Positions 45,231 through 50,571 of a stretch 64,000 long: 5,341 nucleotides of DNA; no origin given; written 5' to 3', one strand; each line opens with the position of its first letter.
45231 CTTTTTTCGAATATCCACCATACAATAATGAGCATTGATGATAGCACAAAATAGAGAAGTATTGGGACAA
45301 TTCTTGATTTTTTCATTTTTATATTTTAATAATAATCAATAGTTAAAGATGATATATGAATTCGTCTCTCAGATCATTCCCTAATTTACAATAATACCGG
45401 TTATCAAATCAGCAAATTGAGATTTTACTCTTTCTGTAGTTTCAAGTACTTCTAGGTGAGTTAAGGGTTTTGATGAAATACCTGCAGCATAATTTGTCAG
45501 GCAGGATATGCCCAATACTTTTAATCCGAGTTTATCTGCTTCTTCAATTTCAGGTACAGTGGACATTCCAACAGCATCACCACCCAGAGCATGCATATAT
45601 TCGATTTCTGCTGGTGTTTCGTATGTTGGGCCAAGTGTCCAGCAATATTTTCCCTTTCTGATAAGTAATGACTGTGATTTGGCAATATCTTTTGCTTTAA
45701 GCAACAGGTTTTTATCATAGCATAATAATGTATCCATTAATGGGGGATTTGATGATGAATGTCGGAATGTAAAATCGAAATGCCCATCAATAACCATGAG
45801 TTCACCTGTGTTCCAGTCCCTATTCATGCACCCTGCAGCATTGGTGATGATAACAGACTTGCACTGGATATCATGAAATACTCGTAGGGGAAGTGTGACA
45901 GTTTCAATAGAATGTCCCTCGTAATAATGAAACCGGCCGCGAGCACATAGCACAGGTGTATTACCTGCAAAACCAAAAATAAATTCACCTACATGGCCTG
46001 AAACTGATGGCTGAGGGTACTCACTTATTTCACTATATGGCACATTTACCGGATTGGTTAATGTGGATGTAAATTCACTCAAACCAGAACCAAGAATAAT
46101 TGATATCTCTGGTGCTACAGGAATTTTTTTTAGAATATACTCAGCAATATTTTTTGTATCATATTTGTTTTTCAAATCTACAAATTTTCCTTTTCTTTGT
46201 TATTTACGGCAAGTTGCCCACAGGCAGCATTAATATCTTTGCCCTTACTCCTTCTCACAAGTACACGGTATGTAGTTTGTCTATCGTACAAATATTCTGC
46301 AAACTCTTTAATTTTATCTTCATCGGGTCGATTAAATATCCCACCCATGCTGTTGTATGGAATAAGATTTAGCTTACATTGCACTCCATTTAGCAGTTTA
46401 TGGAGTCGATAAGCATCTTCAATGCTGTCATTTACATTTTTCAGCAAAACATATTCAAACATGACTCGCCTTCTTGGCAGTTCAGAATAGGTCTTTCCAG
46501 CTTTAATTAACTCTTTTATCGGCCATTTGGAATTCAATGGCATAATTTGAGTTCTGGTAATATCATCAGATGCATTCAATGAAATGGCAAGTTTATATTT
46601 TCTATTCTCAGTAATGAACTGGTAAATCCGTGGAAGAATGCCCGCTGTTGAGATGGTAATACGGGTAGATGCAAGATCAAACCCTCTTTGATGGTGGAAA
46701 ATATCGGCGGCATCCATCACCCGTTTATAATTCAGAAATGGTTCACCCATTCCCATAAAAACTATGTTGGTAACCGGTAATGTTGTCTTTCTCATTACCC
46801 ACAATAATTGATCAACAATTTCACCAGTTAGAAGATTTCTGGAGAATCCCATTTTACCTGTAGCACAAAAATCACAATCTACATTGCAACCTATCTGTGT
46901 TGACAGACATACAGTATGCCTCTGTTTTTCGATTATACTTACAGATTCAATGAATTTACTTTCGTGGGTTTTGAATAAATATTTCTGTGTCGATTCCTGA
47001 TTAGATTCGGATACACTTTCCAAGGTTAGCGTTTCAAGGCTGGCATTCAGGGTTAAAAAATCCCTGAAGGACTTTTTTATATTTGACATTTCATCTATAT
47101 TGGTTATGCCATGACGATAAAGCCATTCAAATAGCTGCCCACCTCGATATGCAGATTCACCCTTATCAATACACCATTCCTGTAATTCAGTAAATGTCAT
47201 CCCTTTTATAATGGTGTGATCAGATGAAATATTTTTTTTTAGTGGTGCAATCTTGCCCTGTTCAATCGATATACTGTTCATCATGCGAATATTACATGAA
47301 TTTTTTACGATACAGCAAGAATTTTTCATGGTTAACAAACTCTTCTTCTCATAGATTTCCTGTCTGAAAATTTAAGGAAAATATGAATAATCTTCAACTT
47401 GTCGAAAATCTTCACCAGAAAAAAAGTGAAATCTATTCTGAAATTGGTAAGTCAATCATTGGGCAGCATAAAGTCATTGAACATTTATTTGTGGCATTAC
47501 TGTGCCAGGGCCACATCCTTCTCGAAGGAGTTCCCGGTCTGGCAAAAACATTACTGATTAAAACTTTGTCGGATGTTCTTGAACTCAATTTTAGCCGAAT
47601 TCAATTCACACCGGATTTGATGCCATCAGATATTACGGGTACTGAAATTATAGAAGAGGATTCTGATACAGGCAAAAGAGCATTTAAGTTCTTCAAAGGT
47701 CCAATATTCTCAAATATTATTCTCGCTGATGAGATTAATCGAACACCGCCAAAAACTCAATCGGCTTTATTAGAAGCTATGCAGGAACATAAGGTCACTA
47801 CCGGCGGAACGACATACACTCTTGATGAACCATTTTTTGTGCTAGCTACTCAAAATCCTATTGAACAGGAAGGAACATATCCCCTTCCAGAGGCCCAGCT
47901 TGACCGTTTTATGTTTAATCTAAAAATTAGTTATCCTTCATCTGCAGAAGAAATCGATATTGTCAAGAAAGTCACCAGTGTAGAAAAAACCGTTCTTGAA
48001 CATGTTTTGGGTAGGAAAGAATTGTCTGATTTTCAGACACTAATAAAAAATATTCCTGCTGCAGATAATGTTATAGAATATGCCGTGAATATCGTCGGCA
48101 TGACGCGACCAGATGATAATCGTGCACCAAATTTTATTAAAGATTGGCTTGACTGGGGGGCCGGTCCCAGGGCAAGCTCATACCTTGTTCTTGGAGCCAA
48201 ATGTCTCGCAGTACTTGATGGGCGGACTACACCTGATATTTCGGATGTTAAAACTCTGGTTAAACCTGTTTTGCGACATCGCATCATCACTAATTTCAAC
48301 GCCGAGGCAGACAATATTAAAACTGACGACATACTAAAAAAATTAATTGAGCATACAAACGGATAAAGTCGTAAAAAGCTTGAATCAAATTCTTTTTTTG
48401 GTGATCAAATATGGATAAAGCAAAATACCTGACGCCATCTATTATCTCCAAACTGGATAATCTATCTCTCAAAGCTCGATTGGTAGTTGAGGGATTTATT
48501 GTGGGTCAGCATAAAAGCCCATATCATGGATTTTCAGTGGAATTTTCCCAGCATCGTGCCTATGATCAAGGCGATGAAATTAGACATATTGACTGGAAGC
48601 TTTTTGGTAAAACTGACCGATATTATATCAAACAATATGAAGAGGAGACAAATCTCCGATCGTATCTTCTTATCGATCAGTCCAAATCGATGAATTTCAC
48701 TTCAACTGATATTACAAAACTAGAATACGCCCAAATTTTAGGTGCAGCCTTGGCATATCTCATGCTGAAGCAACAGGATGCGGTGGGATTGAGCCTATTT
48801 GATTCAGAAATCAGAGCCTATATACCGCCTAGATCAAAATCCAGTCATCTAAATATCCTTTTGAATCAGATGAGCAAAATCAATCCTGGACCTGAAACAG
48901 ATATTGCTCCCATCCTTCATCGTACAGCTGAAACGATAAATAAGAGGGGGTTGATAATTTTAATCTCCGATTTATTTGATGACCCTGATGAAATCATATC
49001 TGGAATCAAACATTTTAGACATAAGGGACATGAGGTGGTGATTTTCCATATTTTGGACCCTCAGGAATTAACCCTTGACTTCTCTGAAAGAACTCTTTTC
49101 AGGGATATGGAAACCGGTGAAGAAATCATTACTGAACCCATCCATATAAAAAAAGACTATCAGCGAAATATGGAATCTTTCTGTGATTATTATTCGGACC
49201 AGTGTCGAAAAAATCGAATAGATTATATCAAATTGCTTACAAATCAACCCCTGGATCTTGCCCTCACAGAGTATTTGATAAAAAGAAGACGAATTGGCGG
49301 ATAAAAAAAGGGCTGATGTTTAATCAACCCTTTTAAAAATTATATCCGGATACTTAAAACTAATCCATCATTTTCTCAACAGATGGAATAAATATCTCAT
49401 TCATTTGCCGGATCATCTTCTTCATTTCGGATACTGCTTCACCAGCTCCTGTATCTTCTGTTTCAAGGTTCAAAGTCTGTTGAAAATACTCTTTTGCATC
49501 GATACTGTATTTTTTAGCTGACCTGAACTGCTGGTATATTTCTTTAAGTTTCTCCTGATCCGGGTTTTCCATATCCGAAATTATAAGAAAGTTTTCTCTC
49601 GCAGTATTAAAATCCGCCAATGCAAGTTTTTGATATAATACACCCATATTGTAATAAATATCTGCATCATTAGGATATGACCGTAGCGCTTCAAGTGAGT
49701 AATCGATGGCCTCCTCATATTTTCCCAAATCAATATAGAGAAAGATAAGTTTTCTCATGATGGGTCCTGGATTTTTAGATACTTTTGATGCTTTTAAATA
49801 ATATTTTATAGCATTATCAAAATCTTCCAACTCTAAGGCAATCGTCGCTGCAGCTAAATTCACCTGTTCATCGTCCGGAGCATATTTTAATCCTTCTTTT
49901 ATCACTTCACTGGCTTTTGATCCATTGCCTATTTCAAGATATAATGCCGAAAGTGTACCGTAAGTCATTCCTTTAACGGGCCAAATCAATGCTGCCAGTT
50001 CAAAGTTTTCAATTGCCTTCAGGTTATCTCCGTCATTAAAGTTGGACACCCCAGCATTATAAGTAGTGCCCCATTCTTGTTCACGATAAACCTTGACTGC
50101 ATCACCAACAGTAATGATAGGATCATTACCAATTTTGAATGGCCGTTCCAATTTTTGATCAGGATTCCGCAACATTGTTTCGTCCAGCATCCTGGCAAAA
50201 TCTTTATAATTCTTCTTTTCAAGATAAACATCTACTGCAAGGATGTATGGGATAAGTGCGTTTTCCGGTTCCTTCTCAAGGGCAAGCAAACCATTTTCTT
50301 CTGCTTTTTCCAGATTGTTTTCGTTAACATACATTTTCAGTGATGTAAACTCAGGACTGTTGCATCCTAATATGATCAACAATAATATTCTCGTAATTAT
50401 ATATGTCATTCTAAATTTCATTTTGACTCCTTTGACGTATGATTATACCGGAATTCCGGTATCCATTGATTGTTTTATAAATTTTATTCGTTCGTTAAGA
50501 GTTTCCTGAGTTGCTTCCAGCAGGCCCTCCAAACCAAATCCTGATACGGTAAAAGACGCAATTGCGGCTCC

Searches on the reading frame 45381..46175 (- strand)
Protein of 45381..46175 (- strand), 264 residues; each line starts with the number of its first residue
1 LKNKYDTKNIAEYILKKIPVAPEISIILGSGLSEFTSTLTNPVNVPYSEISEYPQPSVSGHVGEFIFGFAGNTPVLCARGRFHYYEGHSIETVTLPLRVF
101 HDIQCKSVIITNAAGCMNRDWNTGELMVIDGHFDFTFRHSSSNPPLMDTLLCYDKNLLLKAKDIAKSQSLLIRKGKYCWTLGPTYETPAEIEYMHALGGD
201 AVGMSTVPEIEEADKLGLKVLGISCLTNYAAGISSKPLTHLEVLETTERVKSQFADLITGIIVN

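Call 45: search_protein_families(library=pfam, proteins=[window:45381-46175:-], max_evalue=0.00001)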
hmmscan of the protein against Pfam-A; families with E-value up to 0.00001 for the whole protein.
window:45381-46175:- (264 aa): 1 family
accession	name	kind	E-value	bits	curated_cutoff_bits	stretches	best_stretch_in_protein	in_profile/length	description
PF01048.26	PNP_UDP_1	-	2e-39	135.8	25.1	1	24-262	2-232/233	Phosphorylase superfamily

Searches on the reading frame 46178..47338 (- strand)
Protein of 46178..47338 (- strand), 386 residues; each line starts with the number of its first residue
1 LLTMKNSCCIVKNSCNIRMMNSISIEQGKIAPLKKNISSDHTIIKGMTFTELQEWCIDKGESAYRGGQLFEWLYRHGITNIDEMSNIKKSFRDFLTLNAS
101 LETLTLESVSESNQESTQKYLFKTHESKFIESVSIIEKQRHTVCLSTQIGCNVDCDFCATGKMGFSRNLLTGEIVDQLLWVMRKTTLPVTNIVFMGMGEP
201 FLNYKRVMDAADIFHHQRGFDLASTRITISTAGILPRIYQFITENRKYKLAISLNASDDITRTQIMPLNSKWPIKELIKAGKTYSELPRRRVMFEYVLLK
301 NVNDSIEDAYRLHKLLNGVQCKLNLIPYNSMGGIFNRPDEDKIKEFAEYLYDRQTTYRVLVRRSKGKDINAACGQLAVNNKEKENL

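Call 45: search_protein_families(library=pfam, proteins=[window:46178-47338:-], max_evalue=0.00001)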
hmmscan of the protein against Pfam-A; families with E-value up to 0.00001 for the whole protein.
window:46178-47338:- (386 aa): 2 families
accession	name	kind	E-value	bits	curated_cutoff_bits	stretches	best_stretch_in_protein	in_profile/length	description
PF04055.27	Radical_SAM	-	1e-13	52.3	29.5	1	147-312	3-165/166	Radical SAM superfamily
PF21016.3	RlmN_N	-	2.4e-13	50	24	1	45-99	4-58/60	Ribosomal RNA large subunit methyltransferase N-terminal domain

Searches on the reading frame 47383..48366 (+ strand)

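Call 45: search_protein_families(library=pfam, proteins=[window:47383-48366:+], max_evalue=0.00001)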
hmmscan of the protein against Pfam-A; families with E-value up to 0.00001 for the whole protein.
window:47383-48366:+ (327 aa): 4 families
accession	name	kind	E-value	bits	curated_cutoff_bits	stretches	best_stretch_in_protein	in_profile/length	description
PF07726.17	AAA_3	-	3.5e-65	218.3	27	1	44-178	1-131/131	ATPase family associated with various cellular activities (AAA)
PF17863.7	AAA_lid_2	-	6.3e-14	51.9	22.7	1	257-320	10-73/74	AAA lid domain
PF07728.20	AAA_5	-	2.9e-12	47.2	22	1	44-176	1-139/139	AAA domain (dynein-related subfamily)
PF20030.5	bpMoxR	-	1e-09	38.2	27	1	16-195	5-179/205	MoxR domain in the MoxR-vWA-beta-propeller ternary systems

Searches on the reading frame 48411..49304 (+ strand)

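Call 45: search_protein_families(library=pfam, proteins=[window:48411-49304:+], max_evalue=0.00001)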
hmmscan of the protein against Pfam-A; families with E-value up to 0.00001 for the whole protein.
window:48411-49304:+ (297 aa): 2 families
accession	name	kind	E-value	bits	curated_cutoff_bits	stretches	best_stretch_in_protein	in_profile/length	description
PF01882.25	DUF58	-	1.5e-46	158.7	23.4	1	47-254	1-210/216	Protein of unknown function DUF58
PF13519.12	VWA_2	-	5.6e-09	37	27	1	86-187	3-105/107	von Willebrand factor type A domain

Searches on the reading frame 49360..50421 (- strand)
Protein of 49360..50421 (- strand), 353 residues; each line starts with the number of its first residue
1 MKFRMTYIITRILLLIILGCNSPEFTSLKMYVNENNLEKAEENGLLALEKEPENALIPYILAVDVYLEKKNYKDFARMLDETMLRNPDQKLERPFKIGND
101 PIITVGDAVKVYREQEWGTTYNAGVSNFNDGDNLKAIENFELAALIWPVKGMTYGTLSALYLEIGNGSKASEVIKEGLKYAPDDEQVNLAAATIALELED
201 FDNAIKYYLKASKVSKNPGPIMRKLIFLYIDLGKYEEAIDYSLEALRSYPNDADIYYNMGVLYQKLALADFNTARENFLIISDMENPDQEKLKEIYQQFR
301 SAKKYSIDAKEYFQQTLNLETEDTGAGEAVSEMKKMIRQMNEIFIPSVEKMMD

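Call 46: search_protein_families(library=pfam, proteins=[window:49360-50421:-], max_evalue=0.00001)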
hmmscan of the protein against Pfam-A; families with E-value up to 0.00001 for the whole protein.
window:49360-50421:- (353 aa): 9 families
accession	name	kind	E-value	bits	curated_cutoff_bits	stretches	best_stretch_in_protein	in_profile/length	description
PF14559.12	TPR_19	-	1.7e-13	51.1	25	0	195-255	1-61/68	Tetratricopeptide repeat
PF13424.12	TPR_12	-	5.4e-12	46.2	30.1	0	223-276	7-66/77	Tetratricopeptide repeat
PF13181.12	TPR_8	-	1.6e-11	43.8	25.7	0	228-252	10-34/34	Tetratricopeptide repeat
PF13428.12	TPR_14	-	1.4e-10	41.2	23.5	0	224-260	6-42/44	Tetratricopeptide repeat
PF07719.23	TPR_2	-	6e-10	38.9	27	0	228-252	10-34/34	Tetratricopeptide repeat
PF13432.12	TPR_16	-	6.4e-09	36.5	32.7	0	161-211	7-57/65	Tetratricopeptide repeat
PF13414.12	TPR_11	-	2.3e-07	30.8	26.8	1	229-266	4-41/42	TPR repeat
PF00515.34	TPR_1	-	2.3e-06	27.6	27.8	0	228-252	10-34/34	Tetratricopeptide repeat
PF13431.12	TPR_17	-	2.9e-06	27.6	24.4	0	243-275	3-33/34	Tetratricopeptide repeat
